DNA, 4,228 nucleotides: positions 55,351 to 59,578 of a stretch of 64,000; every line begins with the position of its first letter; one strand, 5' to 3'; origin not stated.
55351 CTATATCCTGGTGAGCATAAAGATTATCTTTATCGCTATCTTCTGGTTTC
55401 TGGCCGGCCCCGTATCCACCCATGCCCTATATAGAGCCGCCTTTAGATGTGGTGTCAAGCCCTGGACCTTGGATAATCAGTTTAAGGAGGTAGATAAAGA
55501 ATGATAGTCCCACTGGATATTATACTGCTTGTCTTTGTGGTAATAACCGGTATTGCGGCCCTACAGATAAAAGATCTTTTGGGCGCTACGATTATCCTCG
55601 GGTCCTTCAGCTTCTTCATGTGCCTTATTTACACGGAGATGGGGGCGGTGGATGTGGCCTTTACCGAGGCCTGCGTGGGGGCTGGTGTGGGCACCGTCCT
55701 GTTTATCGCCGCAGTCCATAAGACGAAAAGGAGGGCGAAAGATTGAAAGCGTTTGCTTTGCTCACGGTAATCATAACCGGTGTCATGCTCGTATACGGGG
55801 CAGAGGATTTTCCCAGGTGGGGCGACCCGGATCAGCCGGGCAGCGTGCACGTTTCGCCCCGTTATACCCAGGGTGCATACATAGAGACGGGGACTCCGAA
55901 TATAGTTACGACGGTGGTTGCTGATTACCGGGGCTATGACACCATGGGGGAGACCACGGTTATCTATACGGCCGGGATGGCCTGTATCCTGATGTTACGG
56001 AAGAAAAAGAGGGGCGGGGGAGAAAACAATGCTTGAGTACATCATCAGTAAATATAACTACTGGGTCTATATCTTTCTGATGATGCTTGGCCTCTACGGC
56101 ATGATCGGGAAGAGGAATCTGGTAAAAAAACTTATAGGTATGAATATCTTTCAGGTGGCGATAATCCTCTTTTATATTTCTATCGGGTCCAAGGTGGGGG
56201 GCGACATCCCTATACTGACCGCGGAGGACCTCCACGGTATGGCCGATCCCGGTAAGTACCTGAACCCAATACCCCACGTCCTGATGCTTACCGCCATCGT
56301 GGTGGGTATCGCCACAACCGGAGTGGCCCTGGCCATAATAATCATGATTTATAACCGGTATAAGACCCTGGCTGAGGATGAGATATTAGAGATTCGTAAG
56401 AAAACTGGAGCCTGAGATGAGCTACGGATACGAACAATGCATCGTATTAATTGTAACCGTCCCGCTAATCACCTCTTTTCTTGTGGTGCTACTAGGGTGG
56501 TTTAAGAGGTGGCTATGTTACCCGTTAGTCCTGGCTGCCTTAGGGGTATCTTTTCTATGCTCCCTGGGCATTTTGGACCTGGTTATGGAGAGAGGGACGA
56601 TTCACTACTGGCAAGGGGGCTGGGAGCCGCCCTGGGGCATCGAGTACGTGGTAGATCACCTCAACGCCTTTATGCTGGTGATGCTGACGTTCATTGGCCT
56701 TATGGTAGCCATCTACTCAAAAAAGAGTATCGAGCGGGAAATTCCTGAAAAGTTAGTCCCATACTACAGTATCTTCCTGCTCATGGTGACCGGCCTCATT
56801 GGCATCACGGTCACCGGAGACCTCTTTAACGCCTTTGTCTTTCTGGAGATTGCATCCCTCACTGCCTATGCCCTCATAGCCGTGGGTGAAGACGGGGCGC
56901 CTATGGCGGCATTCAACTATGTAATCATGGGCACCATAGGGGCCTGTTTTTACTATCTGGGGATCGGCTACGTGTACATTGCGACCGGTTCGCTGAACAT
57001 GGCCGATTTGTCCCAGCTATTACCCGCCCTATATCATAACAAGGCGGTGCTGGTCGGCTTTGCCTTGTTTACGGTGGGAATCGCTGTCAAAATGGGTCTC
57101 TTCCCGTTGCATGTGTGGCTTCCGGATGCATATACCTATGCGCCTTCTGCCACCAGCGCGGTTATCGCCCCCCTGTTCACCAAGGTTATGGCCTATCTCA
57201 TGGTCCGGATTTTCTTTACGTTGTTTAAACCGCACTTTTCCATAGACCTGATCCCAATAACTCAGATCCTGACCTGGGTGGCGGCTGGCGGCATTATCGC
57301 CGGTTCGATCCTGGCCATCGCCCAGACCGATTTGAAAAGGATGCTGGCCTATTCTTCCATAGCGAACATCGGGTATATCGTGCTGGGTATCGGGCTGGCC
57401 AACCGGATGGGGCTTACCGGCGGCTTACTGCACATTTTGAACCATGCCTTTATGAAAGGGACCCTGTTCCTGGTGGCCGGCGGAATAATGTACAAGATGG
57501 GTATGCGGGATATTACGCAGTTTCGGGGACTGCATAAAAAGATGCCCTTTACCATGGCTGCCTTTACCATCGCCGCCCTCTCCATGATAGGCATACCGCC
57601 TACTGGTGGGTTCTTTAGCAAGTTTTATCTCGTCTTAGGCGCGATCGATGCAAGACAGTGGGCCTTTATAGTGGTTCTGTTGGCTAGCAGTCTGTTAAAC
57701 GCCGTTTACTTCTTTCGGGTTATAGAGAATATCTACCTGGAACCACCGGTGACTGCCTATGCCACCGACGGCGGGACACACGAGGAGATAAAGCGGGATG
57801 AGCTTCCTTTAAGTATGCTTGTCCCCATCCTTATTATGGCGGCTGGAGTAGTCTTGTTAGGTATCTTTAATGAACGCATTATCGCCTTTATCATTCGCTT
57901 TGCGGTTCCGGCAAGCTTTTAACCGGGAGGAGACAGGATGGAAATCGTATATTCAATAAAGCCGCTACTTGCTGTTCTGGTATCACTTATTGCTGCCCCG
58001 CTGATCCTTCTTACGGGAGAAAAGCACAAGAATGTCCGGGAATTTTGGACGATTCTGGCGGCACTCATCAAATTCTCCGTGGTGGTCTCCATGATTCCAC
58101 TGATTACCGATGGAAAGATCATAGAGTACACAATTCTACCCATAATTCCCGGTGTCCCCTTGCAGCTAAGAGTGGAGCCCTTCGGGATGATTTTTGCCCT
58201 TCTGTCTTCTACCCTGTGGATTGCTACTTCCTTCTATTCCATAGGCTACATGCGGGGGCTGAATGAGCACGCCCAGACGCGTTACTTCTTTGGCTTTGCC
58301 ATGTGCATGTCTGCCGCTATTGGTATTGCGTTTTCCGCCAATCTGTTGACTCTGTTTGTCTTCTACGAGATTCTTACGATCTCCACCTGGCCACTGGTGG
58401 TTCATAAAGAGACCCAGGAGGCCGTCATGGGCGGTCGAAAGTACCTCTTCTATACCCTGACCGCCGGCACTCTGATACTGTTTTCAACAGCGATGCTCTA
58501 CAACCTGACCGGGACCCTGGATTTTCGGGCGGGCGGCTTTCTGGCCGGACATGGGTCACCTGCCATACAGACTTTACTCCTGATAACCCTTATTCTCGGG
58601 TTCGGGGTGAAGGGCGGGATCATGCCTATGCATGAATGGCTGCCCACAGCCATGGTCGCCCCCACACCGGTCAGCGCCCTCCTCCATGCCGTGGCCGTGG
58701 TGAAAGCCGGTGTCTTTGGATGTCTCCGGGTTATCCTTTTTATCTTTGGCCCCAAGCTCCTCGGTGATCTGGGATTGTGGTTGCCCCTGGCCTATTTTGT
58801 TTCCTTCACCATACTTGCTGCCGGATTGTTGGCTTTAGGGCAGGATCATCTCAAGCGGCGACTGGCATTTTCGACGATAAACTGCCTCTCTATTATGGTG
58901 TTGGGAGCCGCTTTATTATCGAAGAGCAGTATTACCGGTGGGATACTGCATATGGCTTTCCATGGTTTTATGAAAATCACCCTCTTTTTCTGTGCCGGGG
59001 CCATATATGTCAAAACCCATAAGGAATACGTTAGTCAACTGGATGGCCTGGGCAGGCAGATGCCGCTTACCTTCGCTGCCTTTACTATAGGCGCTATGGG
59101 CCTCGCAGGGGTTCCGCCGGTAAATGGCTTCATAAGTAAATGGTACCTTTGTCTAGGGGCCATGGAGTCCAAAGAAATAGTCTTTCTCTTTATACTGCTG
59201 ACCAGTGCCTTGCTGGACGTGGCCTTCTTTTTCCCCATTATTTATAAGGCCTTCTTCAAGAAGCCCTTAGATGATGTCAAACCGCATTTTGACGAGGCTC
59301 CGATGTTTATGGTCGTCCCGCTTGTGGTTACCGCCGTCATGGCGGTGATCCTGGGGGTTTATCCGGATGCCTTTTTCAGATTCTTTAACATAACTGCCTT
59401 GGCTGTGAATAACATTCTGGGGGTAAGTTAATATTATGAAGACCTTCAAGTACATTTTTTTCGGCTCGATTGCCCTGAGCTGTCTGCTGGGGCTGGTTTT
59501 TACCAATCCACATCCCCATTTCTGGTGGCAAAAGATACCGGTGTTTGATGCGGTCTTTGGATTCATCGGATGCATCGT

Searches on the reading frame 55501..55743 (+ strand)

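Call 5: search_protein_families(library=pfam, proteins=[window:55501-55743:+], max_evalue=0.01)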
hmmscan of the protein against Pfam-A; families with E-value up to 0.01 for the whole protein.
window:55501-55743:+ (81 aa): 1 family
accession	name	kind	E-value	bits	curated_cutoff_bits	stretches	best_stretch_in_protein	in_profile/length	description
PF13244.11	MbhD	-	2.4e-19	69.7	27.2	1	11-77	1-67/67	MBH, subunit D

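Call 62: search_protein_families(library=ncbifam, proteins=[window:55501-55743:+], max_evalue=0.00001)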
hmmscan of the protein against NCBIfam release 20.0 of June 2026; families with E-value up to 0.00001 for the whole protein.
window:55501-55743:+ (81 aa): 6 families
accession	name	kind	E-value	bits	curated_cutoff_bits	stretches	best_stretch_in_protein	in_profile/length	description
NF009159.0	PRK12504.1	equivalog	5.4e-21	75.3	141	1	3-80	4-81/178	DUF4040 domain-containing protein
NF006242.0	PRK08378.1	subfamily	9.4e-16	58.1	98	1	5-77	7-79/85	hypothetical protein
NF009161.0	PRK12507.1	equivalog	6.7e-15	55.1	272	1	5-78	12-84/336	putative monovalent cation/H+ antiporter subunit B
NF004923.0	PRK06280.1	equivalog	1.2e-12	48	80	1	5-78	4-77/79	hypothetical protein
NF009289.0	PRK12649.1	equivalog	1.9e-06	26.6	1117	1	3-78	618-692/789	putative monovalent cation/H+ antiporter subunit A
NF009286.0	PRK12646.1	equivalog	2.7e-06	26.2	1063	1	4-74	628-697/800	DUF4040 family protein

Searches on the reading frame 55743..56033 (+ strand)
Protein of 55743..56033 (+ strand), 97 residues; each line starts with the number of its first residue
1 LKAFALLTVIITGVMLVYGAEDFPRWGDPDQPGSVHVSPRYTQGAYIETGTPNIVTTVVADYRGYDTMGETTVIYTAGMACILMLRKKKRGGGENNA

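Call 5: search_protein_families(library=pfam, proteins=[window:55743-56033:+], max_evalue=0.01)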
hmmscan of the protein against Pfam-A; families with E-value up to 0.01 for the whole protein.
window:55743-56033:+ (97 aa): 1 family
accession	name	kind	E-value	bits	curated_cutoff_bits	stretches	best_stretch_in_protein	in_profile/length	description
PF20501.3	MbhE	-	2.2e-09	37.7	27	1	34-87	30-83/98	MBH, subunit E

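Call 62: search_protein_families(library=ncbifam, proteins=[window:55743-56033:+], max_evalue=0.00001)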
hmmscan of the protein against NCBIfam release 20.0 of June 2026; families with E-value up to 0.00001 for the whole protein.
window:55743-56033:+ (97 aa): 7 families
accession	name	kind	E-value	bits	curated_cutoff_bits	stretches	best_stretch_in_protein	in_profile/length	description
NF009161.0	PRK12507.1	equivalog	9e-27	94.1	272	1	4-90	94-180/336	putative monovalent cation/H+ antiporter subunit B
NF009159.0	PRK12504.1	equivalog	1.9e-25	89.8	141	1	2-89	89-176/178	DUF4040 domain-containing protein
NF009217.0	PRK12567.1-1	equivalog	1.1e-11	44.7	268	1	3-90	8-92/238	putative monovalent cation/H+ antiporter subunit B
NF009288.0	PRK12648.1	equivalog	1.3e-08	33.4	1104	1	36-89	724-777/954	monovalent cation/H+ antiporter subunit A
NF009290.0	PRK12650.1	equivalog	2.4e-08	32.4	980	1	40-90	718-768/966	DUF4040 family protein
NF009285.0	PRK12645.1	equivalog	3.3e-08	32.2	1028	1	37-95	742-800/804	Na+/H+ antiporter subunit A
NF009287.0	PRK12647.1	equivalog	1.1e-07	30.8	937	1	39-91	713-765/773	putative monovalent cation/H+ antiporter subunit A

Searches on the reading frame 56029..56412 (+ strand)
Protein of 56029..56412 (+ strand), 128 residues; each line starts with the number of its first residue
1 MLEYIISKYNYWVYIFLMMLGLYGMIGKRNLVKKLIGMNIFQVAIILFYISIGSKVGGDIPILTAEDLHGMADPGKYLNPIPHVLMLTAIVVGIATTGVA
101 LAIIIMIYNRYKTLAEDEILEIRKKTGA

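Call 5: search_protein_families(library=pfam, proteins=[window:56029-56412:+], max_evalue=0.01)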
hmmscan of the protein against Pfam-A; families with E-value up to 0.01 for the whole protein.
window:56029-56412:+ (128 aa): 1 family
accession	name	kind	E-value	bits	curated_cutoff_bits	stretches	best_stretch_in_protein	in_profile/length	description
PF00420.29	Oxidored_q2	-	1.6e-20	73.1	26.1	1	13-119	5-90/95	NADH-ubiquinone/plastoquinone oxidoreductase chain 4L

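Call 62: search_protein_families(library=ncbifam, proteins=[window:56029-56412:+], max_evalue=0.00001)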
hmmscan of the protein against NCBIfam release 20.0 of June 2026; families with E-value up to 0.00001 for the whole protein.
window:56029-56412:+ (128 aa): 20 families
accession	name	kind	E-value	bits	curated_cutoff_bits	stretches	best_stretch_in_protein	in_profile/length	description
NF005621.0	PRK07375.1-6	equivalog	1.3e-38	131.5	126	1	1-124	1-118/120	putative monovalent cation/H+ antiporter subunit C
NF005624.0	PRK07375.2-3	equivalog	1.8e-31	108.4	95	1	5-113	2-103/105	cation:proton antiporter subunit C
NF005619.0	PRK07375.1-4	equivalog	1.8e-25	89.4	145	1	9-119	4-107/111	Na+/H+ antiporter subunit C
NF005623.0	PRK07375.2-2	equivalog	1.6e-18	66.7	81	1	13-107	5-90/93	putative monovalent cation/H+ antiporter subunit C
NF005620.0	PRK07375.1-5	equivalog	9.2e-18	64.3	91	1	15-119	9-107/113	putative monovalent cation/H+ antiporter subunit C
NF005618.0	PRK07375.1-3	equivalog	4.7e-17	62.3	107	1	16-121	14-117/119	putative monovalent cation/H+ antiporter subunit C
NF006250.0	PRK08388.1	equivalog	5.8e-16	59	137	1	8-118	3-113/119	putative monovalent cation/H+ antiporter subunit C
NF006372.0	PRK08600.1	equivalog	9.9e-12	44.9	127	1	16-123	11-107/113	Na(+)/H(+) antiporter subunit C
TIGR00941.1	2a6301s03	subfamily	2.6e-11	44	161.2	1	18-109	13-96/104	multicomponent Na+:H+ antiporter, MnhC subunit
NF006573.0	PRK09094.1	equivalog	2.7e-11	43.5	105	1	17-113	12-102/114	Na+/H+ antiporter subunit C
NF009303.0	PRK12660.1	subfamily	1.9e-10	40.6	132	1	16-124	11-109/114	putative monovalent cation/H+ antiporter subunit C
NF009302.0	PRK12659.1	equivalog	1.1e-09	38.1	154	1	19-123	14-111/117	Na+/H+ antiporter subunit C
NF009301.0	PRK12658.1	equivalog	2.1e-09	37.2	156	1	16-119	11-110/125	Na+/H+ antiporter subunit C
NF005929.0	PRK07946.1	equivalog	3.2e-09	36.8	157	1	17-119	14-106/204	Na(+)/H(+) antiporter subunit C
NF009304.0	PRK12661.1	equivalog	4.8e-09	36.4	152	0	76-119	92-135/140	putative monovalent cation/H+ antiporter subunit C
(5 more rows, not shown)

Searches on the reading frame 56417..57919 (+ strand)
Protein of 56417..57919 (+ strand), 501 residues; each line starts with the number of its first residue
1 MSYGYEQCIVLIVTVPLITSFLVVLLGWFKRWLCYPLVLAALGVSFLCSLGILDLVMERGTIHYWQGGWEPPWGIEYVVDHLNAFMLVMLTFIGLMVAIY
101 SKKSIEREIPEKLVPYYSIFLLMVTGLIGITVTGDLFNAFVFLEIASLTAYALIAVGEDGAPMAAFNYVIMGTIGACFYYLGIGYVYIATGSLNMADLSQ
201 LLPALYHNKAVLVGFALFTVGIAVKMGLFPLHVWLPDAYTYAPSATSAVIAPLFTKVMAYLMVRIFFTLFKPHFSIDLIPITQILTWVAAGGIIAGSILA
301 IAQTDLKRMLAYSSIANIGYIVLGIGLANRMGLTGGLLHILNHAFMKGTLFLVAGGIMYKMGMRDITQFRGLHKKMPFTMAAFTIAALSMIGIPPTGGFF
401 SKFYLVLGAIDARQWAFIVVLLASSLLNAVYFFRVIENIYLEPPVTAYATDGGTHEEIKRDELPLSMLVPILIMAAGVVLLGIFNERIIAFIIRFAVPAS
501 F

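Call 45: search_protein_families(library=pfam, proteins=[window:56417-57919:+], max_evalue=0.001)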
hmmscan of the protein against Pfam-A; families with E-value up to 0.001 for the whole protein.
window:56417-57919:+ (501 aa): 2 families
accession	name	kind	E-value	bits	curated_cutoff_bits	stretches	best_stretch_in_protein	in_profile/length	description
PF00361.26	Proton_antipo_M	-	1e-63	215.7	21.5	1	134-426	2-292/294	NADH:quinone oxidoreductase/Mrp antiporter, TM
PF00662.26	Proton_antipo_N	-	1.5e-05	25.3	24.5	1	75-102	11-38/51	NADH-Ubiquinone oxidoreductase (complex I), chain 5 N-terminus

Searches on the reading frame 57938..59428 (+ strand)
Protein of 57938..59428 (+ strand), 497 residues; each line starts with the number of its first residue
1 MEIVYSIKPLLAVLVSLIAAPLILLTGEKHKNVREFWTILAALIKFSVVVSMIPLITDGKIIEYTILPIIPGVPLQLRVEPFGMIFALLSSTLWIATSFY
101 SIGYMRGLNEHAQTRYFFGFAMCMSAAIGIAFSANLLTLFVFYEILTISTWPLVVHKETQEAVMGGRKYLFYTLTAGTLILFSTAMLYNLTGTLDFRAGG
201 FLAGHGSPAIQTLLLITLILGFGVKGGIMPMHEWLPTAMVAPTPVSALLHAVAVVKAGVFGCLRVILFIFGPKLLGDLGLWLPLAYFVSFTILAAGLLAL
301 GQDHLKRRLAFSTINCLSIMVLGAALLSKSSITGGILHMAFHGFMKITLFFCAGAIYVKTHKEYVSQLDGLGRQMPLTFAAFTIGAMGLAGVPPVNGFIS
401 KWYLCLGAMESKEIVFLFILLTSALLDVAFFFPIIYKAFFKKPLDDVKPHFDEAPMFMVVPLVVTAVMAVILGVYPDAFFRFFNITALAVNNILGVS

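Call 45: search_protein_families(library=pfam, proteins=[window:57938-59428:+], max_evalue=0.001)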
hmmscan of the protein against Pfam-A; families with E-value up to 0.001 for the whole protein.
window:57938-59428:+ (497 aa): 1 family
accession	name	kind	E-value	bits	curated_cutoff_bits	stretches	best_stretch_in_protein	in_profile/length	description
PF00361.26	Proton_antipo_M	-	5.5e-56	190.3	21.5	1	133-424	1-291/294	NADH:quinone oxidoreductase/Mrp antiporter, TM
